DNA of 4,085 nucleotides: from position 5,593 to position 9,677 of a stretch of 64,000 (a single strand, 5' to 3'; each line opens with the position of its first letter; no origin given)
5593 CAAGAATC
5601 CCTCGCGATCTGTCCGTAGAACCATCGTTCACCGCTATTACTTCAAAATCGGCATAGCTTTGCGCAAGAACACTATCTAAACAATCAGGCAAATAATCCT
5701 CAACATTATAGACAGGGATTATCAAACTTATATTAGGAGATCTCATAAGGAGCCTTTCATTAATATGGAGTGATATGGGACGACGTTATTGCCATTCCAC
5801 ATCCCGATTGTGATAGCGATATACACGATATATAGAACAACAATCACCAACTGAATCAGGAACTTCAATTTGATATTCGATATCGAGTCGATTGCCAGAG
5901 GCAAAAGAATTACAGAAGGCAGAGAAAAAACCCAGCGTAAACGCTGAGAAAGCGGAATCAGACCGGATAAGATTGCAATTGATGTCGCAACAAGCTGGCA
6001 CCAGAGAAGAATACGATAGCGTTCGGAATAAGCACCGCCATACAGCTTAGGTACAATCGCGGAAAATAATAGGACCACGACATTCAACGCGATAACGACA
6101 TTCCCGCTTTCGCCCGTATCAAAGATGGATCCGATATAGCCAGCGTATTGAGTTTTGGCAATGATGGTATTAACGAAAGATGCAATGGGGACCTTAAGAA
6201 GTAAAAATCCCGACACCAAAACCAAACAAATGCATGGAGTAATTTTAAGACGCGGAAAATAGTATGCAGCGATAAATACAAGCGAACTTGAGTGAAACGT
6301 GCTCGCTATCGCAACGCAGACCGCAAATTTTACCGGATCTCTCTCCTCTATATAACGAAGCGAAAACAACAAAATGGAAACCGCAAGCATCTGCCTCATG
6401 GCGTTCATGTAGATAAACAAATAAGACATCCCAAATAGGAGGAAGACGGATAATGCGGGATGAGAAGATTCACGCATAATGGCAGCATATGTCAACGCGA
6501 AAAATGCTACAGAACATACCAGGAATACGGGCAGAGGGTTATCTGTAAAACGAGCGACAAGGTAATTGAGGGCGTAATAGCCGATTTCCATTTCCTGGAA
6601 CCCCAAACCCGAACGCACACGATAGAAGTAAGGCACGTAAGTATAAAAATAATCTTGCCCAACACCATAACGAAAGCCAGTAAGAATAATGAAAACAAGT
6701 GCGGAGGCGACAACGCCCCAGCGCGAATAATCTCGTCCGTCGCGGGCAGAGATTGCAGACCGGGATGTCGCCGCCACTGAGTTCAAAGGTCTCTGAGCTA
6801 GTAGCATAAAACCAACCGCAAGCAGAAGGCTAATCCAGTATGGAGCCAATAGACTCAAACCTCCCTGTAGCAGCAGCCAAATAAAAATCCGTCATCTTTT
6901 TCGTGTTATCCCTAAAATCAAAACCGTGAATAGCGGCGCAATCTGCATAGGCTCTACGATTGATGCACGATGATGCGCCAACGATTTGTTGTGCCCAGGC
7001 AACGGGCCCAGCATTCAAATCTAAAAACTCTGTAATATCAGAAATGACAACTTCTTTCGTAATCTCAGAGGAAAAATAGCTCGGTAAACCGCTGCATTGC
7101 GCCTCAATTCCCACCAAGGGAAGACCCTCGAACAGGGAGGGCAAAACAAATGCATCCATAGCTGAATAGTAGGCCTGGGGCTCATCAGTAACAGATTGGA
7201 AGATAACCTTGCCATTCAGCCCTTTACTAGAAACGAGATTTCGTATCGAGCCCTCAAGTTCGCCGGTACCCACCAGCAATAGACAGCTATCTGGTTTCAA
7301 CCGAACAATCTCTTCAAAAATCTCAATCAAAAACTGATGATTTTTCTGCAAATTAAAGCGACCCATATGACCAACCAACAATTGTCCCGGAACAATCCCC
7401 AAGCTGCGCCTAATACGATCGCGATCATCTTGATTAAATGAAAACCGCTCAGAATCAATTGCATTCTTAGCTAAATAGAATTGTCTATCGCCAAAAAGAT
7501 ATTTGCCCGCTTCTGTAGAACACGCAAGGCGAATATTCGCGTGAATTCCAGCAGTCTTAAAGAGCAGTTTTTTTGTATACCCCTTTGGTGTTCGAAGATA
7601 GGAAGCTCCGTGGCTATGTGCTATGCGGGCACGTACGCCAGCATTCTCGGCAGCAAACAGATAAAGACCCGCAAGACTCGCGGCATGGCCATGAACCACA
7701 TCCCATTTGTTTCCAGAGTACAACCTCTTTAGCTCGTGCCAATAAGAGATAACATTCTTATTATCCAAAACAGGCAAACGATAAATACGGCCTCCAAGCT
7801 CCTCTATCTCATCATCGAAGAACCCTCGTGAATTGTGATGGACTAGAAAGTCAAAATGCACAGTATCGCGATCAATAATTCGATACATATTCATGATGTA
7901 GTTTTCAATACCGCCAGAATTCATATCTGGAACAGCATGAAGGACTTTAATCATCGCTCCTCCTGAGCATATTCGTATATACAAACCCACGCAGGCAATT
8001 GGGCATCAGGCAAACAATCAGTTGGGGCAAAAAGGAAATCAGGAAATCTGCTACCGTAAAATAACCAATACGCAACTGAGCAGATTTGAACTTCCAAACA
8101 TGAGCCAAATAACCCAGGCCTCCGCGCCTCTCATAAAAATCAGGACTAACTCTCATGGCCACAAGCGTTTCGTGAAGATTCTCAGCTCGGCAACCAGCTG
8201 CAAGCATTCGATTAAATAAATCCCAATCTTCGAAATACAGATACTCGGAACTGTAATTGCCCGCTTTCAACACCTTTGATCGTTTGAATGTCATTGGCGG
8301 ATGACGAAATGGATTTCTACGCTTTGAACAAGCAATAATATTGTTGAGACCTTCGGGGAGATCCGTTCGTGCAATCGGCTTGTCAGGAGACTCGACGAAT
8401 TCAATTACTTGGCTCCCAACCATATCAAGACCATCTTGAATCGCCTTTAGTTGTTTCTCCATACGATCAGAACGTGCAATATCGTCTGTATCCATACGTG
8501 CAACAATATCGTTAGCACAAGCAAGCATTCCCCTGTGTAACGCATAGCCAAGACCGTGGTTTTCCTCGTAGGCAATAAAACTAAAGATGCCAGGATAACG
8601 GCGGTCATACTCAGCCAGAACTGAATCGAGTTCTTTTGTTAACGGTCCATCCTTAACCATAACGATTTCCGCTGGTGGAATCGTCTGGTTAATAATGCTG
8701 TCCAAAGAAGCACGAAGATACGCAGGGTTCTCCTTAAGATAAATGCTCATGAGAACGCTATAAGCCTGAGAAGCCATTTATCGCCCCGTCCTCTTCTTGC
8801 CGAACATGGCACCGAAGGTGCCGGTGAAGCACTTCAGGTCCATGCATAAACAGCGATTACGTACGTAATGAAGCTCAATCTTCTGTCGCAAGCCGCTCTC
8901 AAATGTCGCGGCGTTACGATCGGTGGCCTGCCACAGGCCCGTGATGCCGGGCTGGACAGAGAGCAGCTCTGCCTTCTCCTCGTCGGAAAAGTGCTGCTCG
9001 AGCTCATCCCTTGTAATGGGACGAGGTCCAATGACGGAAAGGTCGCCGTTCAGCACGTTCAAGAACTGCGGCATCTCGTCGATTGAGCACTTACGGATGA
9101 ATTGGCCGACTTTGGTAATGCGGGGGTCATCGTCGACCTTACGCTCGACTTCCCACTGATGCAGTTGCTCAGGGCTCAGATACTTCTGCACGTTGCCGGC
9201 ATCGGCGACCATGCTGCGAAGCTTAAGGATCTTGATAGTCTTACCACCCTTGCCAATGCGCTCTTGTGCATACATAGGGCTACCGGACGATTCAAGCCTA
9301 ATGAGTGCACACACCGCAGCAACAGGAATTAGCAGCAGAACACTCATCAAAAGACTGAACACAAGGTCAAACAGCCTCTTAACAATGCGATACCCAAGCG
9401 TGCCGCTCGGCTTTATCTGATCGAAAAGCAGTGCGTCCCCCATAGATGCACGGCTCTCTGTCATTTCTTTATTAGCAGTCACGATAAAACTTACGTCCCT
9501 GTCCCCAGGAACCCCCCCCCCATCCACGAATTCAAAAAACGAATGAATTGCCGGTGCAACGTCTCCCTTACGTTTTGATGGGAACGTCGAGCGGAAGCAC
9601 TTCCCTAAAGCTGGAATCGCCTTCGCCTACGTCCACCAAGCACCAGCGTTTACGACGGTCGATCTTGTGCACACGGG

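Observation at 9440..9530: G10 homopolymeric tract at the 5' end of the priming sugar-phosphate transferase of the polysaccharide locus: candidate phase-variation switch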

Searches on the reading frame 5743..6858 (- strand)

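Call 5: search_protein_families(library=pfam, proteins=[window:5743-6858:-])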
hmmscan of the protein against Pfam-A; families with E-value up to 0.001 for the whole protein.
window:5743-6858:- (371 aa): 1 family
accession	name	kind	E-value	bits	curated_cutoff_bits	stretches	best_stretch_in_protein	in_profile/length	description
PF14897.12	EpsG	-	6.1e-54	183.8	30.1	1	50-364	5-326/326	EpsG family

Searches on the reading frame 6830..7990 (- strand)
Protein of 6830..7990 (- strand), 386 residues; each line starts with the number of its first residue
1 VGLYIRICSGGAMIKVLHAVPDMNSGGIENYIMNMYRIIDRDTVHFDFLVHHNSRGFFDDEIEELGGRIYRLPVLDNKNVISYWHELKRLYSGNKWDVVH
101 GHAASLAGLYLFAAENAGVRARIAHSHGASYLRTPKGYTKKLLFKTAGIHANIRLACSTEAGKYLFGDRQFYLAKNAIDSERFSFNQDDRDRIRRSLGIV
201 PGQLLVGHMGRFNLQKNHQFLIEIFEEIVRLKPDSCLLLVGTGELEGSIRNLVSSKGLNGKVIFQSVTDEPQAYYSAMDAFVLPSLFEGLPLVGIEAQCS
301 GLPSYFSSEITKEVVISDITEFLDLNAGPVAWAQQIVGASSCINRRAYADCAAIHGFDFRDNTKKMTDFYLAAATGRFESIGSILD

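Call 5: search_protein_families(library=pfam, proteins=[window:6830-7990:-])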
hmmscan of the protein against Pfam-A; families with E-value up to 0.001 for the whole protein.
window:6830-7990:- (386 aa): 5 families
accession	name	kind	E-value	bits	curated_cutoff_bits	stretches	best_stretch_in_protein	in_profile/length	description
PF13692.12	Glyco_trans_1_4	-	7.3e-19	68.9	27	1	205-337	3-137/142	Glycosyl transferases group 1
PF00534.26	Glycos_transf_1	-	8.5e-19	68.2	26.4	1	189-303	1-118/172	Glycosyl transferases group 1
PF13579.12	Glyco_trans_4_4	-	1.4e-09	38.9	29.7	1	26-135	1-109/158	Glycosyl transferase 4-like domain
PF13439.12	Glyco_transf_4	-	3.1e-08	34.3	28.5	1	26-166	2-149/170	Glycosyltransferase Family 4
PF13477.12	Glyco_trans_4_2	-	9.4e-05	23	23.4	1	63-143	41-124/139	Glycosyl transferase 4-like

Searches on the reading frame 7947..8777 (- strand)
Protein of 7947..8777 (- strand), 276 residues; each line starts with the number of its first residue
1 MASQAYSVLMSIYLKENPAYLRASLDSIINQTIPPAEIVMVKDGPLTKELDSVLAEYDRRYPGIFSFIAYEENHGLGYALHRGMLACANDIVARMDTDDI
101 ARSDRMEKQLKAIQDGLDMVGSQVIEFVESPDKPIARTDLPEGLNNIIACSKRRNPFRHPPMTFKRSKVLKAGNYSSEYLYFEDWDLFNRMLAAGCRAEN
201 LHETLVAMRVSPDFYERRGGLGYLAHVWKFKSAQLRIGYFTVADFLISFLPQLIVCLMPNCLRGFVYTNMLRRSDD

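Call 5: search_protein_families(library=pfam, proteins=[window:7947-8777:-])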
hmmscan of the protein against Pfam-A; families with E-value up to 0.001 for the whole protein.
window:7947-8777:- (276 aa): 3 families
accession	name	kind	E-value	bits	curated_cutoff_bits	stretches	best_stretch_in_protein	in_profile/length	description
PF00535.33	Glycos_transf_2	-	4.2e-20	72.8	23.3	1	7-134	1-125/168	Glycosyl transferase family 2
PF13641.12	Glyco_tranf_2_3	-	9.4e-09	36.1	27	1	18-199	13-202/230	Glycosyltransferase like family 2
PF10111.15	Glyco_tranf_2_2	-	1.6e-06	28.3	27.3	1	7-114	1-107/276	Glycosyltransferase like family 2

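Call 7: find_encoding_contigs(protein=window:7947-8777:-, flank=6000, max_places=10)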
Protein window:7947-8777:- (276 aa): 22 contigs read that carry it; 10 places shown.
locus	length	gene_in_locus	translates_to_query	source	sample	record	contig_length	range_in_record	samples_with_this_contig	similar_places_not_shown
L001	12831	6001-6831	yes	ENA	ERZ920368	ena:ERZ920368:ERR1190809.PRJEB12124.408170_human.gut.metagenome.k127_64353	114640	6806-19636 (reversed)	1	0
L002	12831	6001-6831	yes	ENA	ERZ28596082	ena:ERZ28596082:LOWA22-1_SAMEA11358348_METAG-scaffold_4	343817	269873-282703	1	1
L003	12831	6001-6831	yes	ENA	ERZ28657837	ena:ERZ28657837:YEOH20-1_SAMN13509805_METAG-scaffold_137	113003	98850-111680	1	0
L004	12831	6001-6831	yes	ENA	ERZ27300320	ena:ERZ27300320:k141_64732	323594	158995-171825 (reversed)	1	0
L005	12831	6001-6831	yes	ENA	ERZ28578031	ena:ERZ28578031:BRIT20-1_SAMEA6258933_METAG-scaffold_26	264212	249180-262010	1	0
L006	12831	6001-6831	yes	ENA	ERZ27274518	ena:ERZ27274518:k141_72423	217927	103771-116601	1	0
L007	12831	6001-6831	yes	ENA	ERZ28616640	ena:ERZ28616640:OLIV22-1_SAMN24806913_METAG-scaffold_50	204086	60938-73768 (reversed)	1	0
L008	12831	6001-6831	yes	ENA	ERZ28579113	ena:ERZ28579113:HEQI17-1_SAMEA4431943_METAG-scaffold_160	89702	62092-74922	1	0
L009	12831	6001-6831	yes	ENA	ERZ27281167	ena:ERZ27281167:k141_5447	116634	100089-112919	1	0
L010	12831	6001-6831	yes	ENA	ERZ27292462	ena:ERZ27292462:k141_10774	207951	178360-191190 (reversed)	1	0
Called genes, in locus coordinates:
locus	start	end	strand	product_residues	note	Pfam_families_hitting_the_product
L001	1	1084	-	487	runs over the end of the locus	PF01266:DAO, PF13450:NAD_binding_8 (weak), PF04324:Fer2_BFD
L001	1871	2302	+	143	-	PF13248:Zn_ribbon_3 (faint), PF12773:DZR, PF13240:Zn_Ribbon_1 (faint)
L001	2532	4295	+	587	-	PF07973:tRNA_SAD, PF00587:tRNA-synt_2b, PF03129:HGTP_anticodon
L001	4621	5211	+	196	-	-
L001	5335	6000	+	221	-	PF02397:Bac_transf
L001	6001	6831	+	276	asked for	PF00535:Glycos_transf_2, PF10111:Glyco_tranf_2_2 (faint), PF13641:Glyco_tranf_2_3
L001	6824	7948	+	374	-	PF13439:Glyco_transf_4 (weak), PF13579:Glyco_trans_4_4, PF00534:Glycos_transf_1, PF13692:Glyco_trans_1_4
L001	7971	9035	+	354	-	PF14897:EpsG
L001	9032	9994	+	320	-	PF00535:Glycos_transf_2, PF10111:Glyco_tranf_2_2, PF13641:Glyco_tranf_2_3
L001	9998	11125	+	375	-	PF04230:PS_pyruv_trans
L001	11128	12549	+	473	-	PF01943:Polysacc_synt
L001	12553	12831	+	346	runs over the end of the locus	PF04432:FrhB_FdhB_C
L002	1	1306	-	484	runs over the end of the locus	PF01266:DAO, PF05834:Lycopene_cycl (faint), PF07992:Pyr_redox_2 (faint), PF13450:NAD_binding_8 (weak), PF04324:Fer2_BFD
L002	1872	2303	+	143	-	PF13248:Zn_ribbon_3 (faint), PF12773:DZR, PF13240:Zn_Ribbon_1 (faint)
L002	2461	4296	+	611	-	PF07973:tRNA_SAD, PF00587:tRNA-synt_2b, PF03129:HGTP_anticodon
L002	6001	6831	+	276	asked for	PF00535:Glycos_transf_2, PF10111:Glyco_tranf_2_2 (faint), PF13641:Glyco_tranf_2_3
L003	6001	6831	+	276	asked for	PF00535:Glycos_transf_2, PF10111:Glyco_tranf_2_2 (faint), PF13641:Glyco_tranf_2_3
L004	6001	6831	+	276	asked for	PF00535:Glycos_transf_2, PF10111:Glyco_tranf_2_2 (faint), PF13641:Glyco_tranf_2_3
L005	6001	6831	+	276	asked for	PF00535:Glycos_transf_2, PF10111:Glyco_tranf_2_2 (faint), PF13641:Glyco_tranf_2_3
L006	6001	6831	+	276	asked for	PF00535:Glycos_transf_2, PF10111:Glyco_tranf_2_2 (faint), PF13641:Glyco_tranf_2_3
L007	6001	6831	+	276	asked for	PF00535:Glycos_transf_2, PF10111:Glyco_tranf_2_2 (faint), PF13641:Glyco_tranf_2_3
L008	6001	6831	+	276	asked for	PF00535:Glycos_transf_2, PF10111:Glyco_tranf_2_2 (faint), PF13641:Glyco_tranf_2_3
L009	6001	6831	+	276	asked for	PF00535:Glycos_transf_2, PF10111:Glyco_tranf_2_2 (faint), PF13641:Glyco_tranf_2_3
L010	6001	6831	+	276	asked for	PF00535:Glycos_transf_2, PF10111:Glyco_tranf_2_2 (faint), PF13641:Glyco_tranf_2_3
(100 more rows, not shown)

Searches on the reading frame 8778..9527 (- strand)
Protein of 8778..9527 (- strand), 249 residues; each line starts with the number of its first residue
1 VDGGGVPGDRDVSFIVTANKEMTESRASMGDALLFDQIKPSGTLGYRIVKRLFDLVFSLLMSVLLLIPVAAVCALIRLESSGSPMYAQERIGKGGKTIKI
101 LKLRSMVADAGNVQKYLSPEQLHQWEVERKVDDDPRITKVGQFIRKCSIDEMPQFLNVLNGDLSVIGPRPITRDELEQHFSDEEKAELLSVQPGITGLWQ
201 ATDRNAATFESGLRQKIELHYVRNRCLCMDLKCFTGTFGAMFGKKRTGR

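Call 5: search_protein_families(library=pfam, proteins=[window:8778-9527:-])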
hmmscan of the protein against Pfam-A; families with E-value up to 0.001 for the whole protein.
window:8778-9527:- (249 aa): 1 family
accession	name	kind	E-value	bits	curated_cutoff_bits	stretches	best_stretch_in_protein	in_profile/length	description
PF02397.22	Bac_transf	-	1.1e-52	178.6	27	1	50-242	1-178/179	Bacterial sugar transferase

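Call 10: search_protein_families(library=ncbifam, proteins=[window:8778-9464:-], max_evalue=0.1)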
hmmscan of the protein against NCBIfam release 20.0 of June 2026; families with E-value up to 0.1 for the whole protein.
window:8778-9464:- (228 aa): 10 families
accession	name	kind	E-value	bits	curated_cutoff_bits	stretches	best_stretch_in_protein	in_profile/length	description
TIGR03025.1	EPS_sugtrans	subfamily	7.8e-63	213.2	295.55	1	24-224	253-442/445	exopolysaccharide biosynthesis polyprenyl glycosylphosphotransferase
TIGR03022.1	WbaP_sugtrans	subfamily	2.8e-60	204.9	403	1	26-216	256-445/456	undecaprenyl-phosphate galactose phosphotransferase WbaP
NF052601.1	undeca_RfbP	equivalog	3.3e-54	183.7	330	1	25-224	41-239/244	undecaprenyl-phosphate galactose phosphotransferase family protein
TIGR03023.1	WcaJ_sugtrans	equivalog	2.5e-48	165.5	410.75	1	25-224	259-450/453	undecaprenyl-phosphate glucose phosphotransferase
NF041877.1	EPS_EpsZ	equivalog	1.3e-42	146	800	1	27-214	264-446/459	exopolysaccharide biosynthesis polyisoprenyl-phosphate hexose-1-phosphate transferase EpsZ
NF011751.0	PRK15204.1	equivalog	1.2e-37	129.7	907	1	25-212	276-461/476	undecaprenyl-phosphate galactose phosphotransferase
TIGR03013.1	EpsB_2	subfamily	9e-37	127.2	393.35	1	26-217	252-433/443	TIGR03013 family XrtA/PEP-CTERM system glycosyltransferase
NF007518.0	PRK10124.1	equivalog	3.2e-30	105.3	684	1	26-213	271-450/464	undecaprenyl-phosphate glucose phosphotransferase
NF050817.1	PolSacchBiosHfsE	equivalog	4.5e-23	81.7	750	1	27-225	270-464/467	polysaccharide biosynthesis protein HfsE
NF045514.1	glycotran_HepC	equivalog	5.5e-19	68.3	140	1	25-151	113-213/220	heterocyst development glycosyltransferase HepC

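Call 59: search_solved_structures(query=window:8778-9482:-, max_evalue=0.001, show_alignments=1)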
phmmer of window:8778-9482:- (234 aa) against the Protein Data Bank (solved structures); distinct sequences matched with E-value up to 0.001: 7.
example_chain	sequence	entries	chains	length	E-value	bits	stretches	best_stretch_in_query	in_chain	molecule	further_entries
30us_A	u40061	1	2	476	2.2e-41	144.9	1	30-229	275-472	UDP-Gal::undecaprenolphosphate Gal-1-P transferase WbaP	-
9s7s_A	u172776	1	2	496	2.4e-41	144.8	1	30-229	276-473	UDP-Gal::undecaprenolphosphate Gal-1-P transferase WbaP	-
30wc_A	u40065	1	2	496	2.4e-41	144.8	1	30-229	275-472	Undecaprenyl-phosphate galactose phosphotransferase WbaP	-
9s8l_A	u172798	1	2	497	2.4e-41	144.7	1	30-229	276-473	UDP-Gal::undecaprenolphosphate Gal-1-P transferase WbaP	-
8t53_A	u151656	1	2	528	1.8e-36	128.8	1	31-219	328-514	Undecaprenyl-phosphate galactose phosphotransferase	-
8e37_B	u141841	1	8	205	4.5e-22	81.7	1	31-223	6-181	N,N'-diacetylbacilliosaminyl-1-phosphate transferase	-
8g1n_A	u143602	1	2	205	1.4e-21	80.1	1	31-223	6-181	N,N'-diacetylbacilliosaminyl-1-phosphate transferase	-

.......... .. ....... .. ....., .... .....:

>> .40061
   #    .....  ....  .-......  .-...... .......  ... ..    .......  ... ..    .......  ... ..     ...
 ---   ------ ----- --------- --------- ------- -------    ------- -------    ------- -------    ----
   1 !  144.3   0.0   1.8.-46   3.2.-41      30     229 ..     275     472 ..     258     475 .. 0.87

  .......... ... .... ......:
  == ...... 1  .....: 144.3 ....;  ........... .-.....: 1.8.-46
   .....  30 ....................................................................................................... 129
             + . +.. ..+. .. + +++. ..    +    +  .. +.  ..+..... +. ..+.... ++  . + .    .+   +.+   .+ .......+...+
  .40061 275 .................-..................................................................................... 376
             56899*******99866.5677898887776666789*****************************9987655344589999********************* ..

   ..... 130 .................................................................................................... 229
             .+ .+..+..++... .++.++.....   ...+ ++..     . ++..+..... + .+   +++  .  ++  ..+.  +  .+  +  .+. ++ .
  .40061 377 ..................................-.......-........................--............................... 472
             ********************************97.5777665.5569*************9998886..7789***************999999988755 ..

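Call 69: find_encoding_contigs(protein=window:8778-9443:-, flank=700, max_places=10)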
Protein window:8778-9443:- (221 aa): 22 contigs read that carry it; 10 places shown.
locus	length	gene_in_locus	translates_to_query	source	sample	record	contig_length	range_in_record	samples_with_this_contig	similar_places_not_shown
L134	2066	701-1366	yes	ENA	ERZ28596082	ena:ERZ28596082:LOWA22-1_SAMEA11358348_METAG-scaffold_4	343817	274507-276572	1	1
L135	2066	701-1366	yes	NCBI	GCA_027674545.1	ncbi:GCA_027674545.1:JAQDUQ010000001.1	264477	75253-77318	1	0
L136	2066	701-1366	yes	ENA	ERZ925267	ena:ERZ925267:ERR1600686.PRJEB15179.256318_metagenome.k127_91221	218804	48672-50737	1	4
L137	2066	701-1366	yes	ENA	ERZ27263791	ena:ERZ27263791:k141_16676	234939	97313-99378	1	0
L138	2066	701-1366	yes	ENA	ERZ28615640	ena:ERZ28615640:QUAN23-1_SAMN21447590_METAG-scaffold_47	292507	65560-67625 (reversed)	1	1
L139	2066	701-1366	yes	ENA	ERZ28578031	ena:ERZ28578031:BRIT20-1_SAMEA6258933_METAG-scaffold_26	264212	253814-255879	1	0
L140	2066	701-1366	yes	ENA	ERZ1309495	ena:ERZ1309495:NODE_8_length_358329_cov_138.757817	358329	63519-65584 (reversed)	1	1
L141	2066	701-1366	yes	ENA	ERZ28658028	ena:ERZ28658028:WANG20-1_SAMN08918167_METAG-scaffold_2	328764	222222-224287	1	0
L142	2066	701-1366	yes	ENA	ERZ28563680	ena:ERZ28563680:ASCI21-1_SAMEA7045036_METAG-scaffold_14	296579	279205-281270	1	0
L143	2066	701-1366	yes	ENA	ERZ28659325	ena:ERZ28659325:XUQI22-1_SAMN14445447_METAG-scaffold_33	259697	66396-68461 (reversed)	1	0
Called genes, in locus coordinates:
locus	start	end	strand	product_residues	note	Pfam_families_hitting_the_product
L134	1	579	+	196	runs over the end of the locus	-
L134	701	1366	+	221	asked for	PF02397:Bac_transf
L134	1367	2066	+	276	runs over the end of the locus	PF00535:Glycos_transf_2, PF10111:Glyco_tranf_2_2 (faint), PF13641:Glyco_tranf_2_3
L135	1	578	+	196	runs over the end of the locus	-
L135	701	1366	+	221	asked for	PF02397:Bac_transf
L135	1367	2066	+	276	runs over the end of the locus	PF00535:Glycos_transf_2, PF10111:Glyco_tranf_2_2 (faint), PF13641:Glyco_tranf_2_3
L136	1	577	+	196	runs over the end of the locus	-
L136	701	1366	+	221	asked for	PF02397:Bac_transf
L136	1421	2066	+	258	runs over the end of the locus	PF00535:Glycos_transf_2, PF10111:Glyco_tranf_2_2 (faint), PF13641:Glyco_tranf_2_3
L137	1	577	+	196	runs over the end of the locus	-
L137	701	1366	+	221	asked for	PF02397:Bac_transf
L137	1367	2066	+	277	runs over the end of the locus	PF00535:Glycos_transf_2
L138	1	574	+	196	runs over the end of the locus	-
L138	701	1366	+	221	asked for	PF02397:Bac_transf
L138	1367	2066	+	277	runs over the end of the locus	PF00535:Glycos_transf_2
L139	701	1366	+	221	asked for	PF02397:Bac_transf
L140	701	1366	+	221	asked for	PF02397:Bac_transf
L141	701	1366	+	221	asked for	PF02397:Bac_transf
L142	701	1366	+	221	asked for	PF02397:Bac_transf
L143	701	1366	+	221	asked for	PF02397:Bac_transf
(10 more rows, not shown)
